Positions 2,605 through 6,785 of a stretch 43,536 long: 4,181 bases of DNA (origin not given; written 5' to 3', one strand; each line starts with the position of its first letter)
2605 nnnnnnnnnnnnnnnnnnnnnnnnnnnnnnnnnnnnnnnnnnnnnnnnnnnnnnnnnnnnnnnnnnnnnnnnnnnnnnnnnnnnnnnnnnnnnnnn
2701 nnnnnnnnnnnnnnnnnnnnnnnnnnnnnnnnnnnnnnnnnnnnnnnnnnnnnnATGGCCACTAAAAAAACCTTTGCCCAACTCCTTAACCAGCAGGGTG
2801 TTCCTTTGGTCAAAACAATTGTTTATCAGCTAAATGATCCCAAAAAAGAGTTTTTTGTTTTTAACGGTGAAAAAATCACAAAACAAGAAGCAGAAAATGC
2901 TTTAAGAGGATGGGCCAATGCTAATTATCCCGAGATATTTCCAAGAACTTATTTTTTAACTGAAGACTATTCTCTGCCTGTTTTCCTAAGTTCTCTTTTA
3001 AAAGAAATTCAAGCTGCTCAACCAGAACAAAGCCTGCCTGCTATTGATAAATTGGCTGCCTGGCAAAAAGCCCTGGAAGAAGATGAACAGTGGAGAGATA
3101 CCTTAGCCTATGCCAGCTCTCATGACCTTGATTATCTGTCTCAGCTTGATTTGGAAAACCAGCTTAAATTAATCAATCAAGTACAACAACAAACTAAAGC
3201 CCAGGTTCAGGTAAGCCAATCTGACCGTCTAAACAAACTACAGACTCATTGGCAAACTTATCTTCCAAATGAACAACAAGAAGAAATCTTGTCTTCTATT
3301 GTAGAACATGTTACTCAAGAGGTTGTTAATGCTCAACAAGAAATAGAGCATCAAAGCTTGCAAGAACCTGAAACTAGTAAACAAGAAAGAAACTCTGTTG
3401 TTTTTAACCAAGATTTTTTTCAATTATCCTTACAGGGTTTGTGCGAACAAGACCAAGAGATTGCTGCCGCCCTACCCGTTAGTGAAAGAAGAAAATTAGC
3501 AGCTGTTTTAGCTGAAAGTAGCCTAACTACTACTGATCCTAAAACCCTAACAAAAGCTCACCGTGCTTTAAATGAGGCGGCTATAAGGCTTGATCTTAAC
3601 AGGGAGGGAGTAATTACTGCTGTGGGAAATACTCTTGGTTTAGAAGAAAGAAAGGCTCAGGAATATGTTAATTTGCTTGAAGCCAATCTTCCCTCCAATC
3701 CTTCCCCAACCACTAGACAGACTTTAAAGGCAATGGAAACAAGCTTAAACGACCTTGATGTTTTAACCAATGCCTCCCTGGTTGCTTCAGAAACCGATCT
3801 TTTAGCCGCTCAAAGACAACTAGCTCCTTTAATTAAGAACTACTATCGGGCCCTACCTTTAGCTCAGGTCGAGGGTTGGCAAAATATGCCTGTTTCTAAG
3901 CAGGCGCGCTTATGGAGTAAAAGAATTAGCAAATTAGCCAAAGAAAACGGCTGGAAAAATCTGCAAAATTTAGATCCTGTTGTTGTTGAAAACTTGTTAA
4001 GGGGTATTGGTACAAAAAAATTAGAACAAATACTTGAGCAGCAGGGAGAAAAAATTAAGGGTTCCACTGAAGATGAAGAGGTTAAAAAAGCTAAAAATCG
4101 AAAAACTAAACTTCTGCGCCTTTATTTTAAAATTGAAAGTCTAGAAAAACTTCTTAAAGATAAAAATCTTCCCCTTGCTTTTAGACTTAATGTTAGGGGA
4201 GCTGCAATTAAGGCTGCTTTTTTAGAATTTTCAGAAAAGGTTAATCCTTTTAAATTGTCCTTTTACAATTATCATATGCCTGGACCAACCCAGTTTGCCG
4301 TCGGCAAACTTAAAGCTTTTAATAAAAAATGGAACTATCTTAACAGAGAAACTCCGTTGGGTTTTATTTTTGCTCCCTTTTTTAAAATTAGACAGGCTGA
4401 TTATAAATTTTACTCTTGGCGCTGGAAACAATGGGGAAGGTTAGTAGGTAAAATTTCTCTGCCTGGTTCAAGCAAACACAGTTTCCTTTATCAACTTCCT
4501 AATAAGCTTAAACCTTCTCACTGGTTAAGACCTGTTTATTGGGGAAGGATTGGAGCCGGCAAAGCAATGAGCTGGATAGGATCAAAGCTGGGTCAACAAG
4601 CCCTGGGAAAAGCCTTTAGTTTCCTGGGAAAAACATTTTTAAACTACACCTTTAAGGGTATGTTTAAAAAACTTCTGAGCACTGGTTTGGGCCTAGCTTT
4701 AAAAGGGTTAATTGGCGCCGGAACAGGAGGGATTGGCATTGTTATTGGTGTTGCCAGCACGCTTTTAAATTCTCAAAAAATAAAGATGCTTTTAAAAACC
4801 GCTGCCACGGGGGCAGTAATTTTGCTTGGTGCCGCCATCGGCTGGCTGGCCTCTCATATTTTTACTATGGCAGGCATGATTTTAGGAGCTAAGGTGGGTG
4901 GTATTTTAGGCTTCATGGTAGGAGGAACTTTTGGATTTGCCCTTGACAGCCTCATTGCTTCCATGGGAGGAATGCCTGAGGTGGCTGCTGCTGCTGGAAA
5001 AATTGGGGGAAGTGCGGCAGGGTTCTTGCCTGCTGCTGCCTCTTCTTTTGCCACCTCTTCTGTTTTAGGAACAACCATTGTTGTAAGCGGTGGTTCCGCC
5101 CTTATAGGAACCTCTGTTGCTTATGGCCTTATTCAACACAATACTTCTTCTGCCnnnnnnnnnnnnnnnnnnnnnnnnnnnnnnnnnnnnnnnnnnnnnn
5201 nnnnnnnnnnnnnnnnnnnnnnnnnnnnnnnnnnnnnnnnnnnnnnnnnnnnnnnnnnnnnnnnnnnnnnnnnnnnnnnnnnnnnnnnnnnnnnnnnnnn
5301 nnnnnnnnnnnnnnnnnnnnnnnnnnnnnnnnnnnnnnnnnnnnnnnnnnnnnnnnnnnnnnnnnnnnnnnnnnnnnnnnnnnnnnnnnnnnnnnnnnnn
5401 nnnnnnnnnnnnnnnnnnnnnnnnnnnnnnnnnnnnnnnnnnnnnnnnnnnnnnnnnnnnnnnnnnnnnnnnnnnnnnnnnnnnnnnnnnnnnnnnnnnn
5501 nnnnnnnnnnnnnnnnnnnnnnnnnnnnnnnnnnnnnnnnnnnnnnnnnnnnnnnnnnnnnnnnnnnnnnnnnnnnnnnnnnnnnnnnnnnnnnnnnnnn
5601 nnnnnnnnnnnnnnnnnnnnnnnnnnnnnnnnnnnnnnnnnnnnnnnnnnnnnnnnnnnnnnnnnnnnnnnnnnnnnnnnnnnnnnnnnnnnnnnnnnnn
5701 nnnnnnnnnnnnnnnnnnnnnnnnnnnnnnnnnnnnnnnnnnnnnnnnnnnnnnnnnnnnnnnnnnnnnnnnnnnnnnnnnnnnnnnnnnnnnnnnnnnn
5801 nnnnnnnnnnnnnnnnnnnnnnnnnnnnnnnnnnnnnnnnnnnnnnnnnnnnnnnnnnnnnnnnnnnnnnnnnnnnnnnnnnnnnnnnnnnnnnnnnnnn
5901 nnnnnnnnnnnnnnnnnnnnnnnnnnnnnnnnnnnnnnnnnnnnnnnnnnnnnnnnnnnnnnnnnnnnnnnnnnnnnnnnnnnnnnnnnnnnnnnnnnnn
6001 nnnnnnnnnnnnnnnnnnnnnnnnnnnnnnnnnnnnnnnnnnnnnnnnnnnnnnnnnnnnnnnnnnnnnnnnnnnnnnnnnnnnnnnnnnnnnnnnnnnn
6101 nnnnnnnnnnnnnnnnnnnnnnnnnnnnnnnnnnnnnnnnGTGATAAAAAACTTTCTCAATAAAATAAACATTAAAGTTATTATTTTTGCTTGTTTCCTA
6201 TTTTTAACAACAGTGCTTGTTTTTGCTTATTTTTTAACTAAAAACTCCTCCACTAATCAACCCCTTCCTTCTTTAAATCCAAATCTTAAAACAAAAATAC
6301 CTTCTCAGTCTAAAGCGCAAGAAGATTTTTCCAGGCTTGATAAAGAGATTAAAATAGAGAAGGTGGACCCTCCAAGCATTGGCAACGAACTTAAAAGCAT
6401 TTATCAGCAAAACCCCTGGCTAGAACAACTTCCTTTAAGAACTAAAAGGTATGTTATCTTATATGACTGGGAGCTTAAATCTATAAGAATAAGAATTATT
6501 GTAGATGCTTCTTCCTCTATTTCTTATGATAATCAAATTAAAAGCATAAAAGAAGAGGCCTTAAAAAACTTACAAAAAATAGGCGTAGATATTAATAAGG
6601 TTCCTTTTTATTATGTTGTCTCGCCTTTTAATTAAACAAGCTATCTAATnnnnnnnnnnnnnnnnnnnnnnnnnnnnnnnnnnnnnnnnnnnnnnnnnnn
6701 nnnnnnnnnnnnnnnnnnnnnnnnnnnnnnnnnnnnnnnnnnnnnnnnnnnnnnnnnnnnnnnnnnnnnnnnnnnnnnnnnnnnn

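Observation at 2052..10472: Minimal Gram-positive-type T4SS-like module without relaxase or coupling protein, abutting dnaN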

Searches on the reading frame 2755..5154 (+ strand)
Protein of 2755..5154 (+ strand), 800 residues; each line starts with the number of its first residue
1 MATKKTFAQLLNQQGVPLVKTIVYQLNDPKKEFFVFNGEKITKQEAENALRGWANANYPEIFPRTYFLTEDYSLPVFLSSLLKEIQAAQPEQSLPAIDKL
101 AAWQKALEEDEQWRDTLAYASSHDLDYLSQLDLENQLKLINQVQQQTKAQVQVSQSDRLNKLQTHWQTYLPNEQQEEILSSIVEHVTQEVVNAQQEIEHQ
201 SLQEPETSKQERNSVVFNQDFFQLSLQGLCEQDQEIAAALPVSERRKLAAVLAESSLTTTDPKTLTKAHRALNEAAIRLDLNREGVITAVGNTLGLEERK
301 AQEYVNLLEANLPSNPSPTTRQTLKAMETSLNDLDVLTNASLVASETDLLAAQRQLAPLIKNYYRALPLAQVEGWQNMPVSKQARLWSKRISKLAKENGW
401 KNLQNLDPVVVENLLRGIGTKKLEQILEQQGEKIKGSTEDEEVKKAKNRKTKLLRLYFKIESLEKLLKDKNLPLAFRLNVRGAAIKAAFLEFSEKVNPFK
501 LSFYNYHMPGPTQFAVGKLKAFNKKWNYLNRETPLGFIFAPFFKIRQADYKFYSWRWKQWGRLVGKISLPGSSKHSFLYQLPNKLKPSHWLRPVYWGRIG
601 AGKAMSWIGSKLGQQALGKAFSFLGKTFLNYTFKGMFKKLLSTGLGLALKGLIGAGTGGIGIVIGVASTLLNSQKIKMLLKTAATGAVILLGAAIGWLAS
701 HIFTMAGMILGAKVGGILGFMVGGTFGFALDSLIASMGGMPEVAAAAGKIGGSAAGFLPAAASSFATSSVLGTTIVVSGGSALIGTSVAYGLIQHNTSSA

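Call 81: search_protein_representatives(protein=window:2755-5154:+)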
Query: 800 residues. Proteins with E-value up to 0.001 (for the whole library): 18; up to 1e-10: 14; up to 1e-30: 8. The best 18 are listed.
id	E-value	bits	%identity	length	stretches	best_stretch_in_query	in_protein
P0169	2.5e-236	802.9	51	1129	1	9-795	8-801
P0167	3.3e-179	614.1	42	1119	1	6-795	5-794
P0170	2.1e-82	294.0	36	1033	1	18-796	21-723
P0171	1.4e-69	251.6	35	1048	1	16-797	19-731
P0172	9.5e-65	235.6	37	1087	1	94-795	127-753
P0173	4.6e-56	206.9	29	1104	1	93-798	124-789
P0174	8.9e-42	159.7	32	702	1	206-728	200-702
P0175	2.4e-36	141.7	33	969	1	271-790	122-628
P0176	3.0e-25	105.0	30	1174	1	16-775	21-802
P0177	4.1e-20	88.0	30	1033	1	3-492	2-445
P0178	2.1e-19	85.7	29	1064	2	551-776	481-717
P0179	1.6e-17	79.5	32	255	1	6-276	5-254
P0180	7.9e-15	70.6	36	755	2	574-784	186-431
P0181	5.5e-13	64.5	31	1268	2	438-797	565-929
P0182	2.0e-08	49.4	51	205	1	581-641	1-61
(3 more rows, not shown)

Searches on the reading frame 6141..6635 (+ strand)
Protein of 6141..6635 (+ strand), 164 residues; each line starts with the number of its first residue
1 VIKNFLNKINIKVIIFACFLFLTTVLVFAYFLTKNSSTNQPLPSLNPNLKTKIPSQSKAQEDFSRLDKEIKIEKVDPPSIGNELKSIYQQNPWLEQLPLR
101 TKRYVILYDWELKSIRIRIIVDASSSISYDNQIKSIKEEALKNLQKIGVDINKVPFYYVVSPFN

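Call 4: search_protein_families(library=pfam, proteins=[window:6141-6635:+], max_evalue=0.1)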
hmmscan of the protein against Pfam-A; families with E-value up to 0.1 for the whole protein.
window:6141-6635:+ (164 aa): 0 families

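Call 5: search_protein_families(library=ncbifam, proteins=[window:6141-6635:+], max_evalue=0.1)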
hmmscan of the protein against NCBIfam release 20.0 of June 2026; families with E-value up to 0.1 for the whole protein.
window:6141-6635:+ (164 aa): 1 family
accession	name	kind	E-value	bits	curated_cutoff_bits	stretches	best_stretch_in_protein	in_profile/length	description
NF033218.1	anchor_AmaP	equivalog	0.076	12.8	55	0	113-152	120-160/166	alkaline shock response membrane anchor protein AmaP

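Call 43: search_solved_structures(query=A2, max_evalue=10)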
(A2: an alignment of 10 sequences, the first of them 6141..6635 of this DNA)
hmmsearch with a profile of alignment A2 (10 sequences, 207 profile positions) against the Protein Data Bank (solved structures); distinct sequences matched with E-value up to 10: 8.
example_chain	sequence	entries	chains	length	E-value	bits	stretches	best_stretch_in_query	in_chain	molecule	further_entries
5bty_A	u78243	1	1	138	0.15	14.8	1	164-204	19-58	lpg1496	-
5btz_A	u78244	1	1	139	0.16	14.8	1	164-204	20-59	lpg1496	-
9qs0_A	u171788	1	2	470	0.65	12.7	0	86-129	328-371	FUS1p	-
5bu2_A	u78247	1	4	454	0.66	12.7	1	164-204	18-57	lpg1496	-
5bq9_A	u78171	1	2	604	0.81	12.4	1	164-204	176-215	Uncharacterized protein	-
6nuk_A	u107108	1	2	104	0.92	12.3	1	160-193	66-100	Ferredog-Diesel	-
8fjg_A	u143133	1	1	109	1.3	11.7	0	166-192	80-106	H12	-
4hu2_A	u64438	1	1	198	1.4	11.6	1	27-101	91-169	PROBABLE CONSERVED LIPOPROTEIN LPPS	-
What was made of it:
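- On VirB8-like (NTF2-fold) T4SS component, as candidate identity of the 164-aa protein: A profile search against PDB sequences was also negative (call 43).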

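Call 48: find_homologous_proteins(query=A2, max_evalue=0.001)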
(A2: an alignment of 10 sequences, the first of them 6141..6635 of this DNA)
Query A2 (10 sequences) (164 aa, profile of the alignment): 45 proteins with E <= 0.001 among 6032 candidates.
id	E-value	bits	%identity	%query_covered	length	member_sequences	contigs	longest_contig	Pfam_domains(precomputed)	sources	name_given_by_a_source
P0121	3.1e-72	260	-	-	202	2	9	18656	-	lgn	-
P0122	1.3e-70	255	20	27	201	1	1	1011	-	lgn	-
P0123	3.6e-68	247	-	-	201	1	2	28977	-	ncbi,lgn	-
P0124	8.9e-68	246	-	-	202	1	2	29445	-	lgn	-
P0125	1.1e-67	246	20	27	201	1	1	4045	-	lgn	-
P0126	1.2e-67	245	42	13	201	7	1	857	-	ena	-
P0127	4.6e-66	240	25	27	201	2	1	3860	-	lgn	-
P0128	1.0e-62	229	20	27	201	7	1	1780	-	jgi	jgi:hypothetical protein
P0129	2.8e-58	215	-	-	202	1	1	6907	PF13205.13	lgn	-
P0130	5.7e-58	214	20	27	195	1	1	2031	-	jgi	jgi:hypothetical protein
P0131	2.3e-57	212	-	-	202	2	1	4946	PF13205.13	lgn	-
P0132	9.9e-57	210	-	-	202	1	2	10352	PF13205.13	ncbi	-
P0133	1.5e-56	209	26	63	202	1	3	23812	-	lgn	-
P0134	2.5e-56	209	-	-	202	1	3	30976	PF13205.13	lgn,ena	-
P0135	2.5e-56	209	-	-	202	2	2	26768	PF13205.13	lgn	-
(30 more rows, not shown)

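Call 55: predict_structure(alignment_id=A5)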
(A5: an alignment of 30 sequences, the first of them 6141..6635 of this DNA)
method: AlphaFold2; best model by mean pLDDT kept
length: 164 residues; sequences in the alignment: 30
mean_pLDDT: 76.9   pTM: 0.47
mean pLDDT of the five models: 76.9, 75.0, 74.8, 74.3, 71.8
residues with pLDDT >= 90: 64; 70-90: 50; 50-70: 16; < 50: 34
segments of 3 or more residues with pLDDT < 50: 43-68, 70-76
pLDDT, mean of each block of 10 residues (from residue 1): 75 94 95 67 47 43 47 49 79 90 91 89 88 93 93 91 73
secondary structure, 60 per line:
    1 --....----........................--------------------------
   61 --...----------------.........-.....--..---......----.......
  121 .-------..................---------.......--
elements in order: H3-6 H11-34 H82-90 H92-96 E104-109 E114-121 H129-146 E156-162
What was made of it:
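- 6141..6635 (+): 164-aa bitopic partner protein. It has an N-terminal TM helix (aa 13-31), a disordered linker and a small C-terminal alpha/beta domain (aa ~80-164). The AF2 model has mean pLDDT 77, about 90 in the C-terminal domain (call 55).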

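Call 58: fold_search(model_id=the predicted structure, library=pdb)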
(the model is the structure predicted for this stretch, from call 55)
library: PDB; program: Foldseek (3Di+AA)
matches with E <= 10: 1160; with E <= 0.001: 0
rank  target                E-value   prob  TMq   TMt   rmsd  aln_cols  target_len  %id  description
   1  8j7t_A                7.2e-02  0.47  0.21  0.13   9.0        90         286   16  Cryo-EM structure of hZnT7-Fab complex in zinc-unbound state, determined in outward-facing conformation (released 2023-09-20)
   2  8hmy_D                8.9e-02  0.51  0.23  0.29   4.0        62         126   14  Cryo-EM structure of the human pre-catalytic TSEN/pre-tRNA complex (released 2023-04-19)
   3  8j7y_A                9.5e-02  0.41  0.22  0.14   9.0        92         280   15  Cryo-EM structure of hZnT7DeltaHis-loop-Fab complex in zinc-bound state, determined in outward-facing conformation (released 2023-09-20)
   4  6h87                  1.1e-01  0.41  0.24  0.36   6.6        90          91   10  MamM CTD D249N - Zinc form (released 2019-08-14)
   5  8j80_B                1.1e-01  0.41  0.22  0.13   9.0        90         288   16  Cryo-EM structure of hZnT7-Fab complex in zinc state 1, determined in heterogeneous conformations- one subunit in an i (released 2023-09-20)
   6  7ewu_A                1.2e-01  0.35  0.23  0.22   7.7        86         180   15  Crystal structure of Ebinur Lake virus cap snatching endonuclease (WT) (released 2022-01-26)
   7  7kzx_A                1.2e-01  0.35  0.24  0.15   9.2        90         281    9  Cryo-EM structure of YiiP-Fab complex in Apo state (released 2021-01-06)
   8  5vrf_A                1.4e-01  0.51  0.24  0.16   7.8        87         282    7  CryoEM Structure of the Zinc Transporter YiiP from helical crystals (released 2018-03-14)
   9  6qfj_D                1.4e-01  0.47  0.24  0.38  10.0        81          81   12  MamB CTD magnetosome protein [Desulfamplus magnetovallimortis BW-1] (released 2019-02-06)
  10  4rvn_B                1.4e-01  0.41  0.24  0.11   9.1        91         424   15  Crystal structure of a Putative Acyl-CoA ligase (BT_0428) from Bacteroides thetaiotaomicron VPI-5482 at 2.20 A resolut (released 2015-01-21)
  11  7ex6_B                1.5e-01  0.54  0.26  0.25   6.8        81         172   15  Crystal structure of Ebinur Lake virus cap snatching endonuclease in complex with inhibitor 11 (released 2022-02-16)
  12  5ms7                  1.5e-01  0.51  0.24  0.12   4.8        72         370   15  Crystal structure of the legionella pneumophila effector protein RavZ_20-502 (released 2017-04-19)
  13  7ex6_D                1.6e-01  0.47  0.25  0.24   6.9        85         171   14  Crystal structure of Ebinur Lake virus cap snatching endonuclease in complex with inhibitor 11 (released 2022-02-16)
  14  5a2q_D                1.6e-01  0.47  0.28  0.23   5.6        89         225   13  Structure of the HCV IRES bound to the human ribosome (released 2015-07-15)
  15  6h84                  1.6e-01  0.41  0.26  0.41   6.3        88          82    9  MamM CTD D249H - Cadmium form (released 2019-08-14)
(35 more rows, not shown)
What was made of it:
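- Tried and rejected: The AF2 model is good in the C-terminal domain, but Foldseek against PDB and a profile search against PDB sequences found nothing (calls 43, 55, 58).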
